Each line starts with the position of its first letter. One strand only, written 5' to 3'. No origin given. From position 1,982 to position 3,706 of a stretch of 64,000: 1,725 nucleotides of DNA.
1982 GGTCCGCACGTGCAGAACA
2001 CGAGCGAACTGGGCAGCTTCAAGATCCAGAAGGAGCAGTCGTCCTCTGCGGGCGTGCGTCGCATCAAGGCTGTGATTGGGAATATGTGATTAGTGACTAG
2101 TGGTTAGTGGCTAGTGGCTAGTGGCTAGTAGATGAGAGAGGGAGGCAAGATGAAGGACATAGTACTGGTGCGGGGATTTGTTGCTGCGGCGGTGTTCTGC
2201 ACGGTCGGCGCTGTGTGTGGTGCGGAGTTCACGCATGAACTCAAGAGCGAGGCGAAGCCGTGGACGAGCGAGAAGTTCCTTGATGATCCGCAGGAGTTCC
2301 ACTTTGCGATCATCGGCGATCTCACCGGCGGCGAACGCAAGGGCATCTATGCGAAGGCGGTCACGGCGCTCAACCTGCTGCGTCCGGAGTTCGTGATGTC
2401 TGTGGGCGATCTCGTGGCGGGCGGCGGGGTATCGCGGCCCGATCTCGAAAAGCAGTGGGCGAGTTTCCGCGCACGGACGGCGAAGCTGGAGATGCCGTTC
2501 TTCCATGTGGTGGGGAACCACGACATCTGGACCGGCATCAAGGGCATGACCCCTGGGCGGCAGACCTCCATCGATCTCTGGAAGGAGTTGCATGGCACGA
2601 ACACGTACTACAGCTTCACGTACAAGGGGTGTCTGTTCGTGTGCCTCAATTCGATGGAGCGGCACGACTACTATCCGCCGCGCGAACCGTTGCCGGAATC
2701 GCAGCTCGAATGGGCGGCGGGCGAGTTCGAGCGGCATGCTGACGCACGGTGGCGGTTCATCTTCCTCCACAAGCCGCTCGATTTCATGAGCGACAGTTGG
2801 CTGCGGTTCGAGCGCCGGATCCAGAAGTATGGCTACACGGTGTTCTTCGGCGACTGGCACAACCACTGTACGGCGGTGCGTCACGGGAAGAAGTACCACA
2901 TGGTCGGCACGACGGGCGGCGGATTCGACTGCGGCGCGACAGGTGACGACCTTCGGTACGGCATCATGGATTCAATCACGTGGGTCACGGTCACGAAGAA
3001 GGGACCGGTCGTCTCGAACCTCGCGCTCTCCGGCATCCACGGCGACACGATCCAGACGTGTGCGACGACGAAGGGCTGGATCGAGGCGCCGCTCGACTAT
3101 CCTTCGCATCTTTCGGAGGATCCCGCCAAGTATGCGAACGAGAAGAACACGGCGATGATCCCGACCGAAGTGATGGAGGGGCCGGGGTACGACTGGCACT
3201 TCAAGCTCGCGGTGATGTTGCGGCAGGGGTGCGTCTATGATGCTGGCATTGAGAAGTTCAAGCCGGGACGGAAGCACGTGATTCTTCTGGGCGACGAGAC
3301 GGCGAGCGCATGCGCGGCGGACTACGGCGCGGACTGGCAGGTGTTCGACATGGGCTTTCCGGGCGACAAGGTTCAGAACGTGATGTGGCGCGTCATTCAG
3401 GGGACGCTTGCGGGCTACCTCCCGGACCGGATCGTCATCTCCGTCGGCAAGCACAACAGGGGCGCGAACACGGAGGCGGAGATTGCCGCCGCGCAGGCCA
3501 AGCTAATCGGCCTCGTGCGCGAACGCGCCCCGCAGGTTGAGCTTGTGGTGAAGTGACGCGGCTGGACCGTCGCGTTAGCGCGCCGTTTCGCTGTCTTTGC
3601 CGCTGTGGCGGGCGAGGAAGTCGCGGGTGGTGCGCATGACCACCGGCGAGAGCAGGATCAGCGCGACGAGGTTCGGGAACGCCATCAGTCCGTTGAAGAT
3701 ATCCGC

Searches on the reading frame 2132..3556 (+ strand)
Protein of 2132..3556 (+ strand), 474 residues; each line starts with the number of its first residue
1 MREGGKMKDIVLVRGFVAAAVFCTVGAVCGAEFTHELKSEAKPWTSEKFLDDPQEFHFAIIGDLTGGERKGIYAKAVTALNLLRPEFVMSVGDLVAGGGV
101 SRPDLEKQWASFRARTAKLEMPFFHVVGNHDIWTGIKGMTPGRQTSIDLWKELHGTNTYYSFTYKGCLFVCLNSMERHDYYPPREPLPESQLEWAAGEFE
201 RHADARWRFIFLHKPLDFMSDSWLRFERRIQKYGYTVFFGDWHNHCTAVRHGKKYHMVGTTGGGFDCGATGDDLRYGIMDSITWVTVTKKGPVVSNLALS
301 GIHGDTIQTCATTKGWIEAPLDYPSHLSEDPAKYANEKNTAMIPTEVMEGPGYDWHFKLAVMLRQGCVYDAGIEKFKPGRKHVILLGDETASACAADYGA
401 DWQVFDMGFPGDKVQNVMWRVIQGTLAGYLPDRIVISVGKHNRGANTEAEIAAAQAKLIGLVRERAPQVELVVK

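Call 9: search_protein_families(library=pfam, proteins=[window:2132-3556:+])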
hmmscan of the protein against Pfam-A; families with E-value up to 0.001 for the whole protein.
window:2132-3556:+ (474 aa): 2 families
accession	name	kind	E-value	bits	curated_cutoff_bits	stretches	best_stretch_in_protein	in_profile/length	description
PF00149.33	Metallophos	-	1.1e-11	46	21.5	1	57-244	2-190/191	Calcineurin-like phosphoesterase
PF13472.12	Lipase_GDSL_2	-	0.0009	20.2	32.9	0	392-472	25-106/178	GDSL-like Lipase/Acylhydrolase family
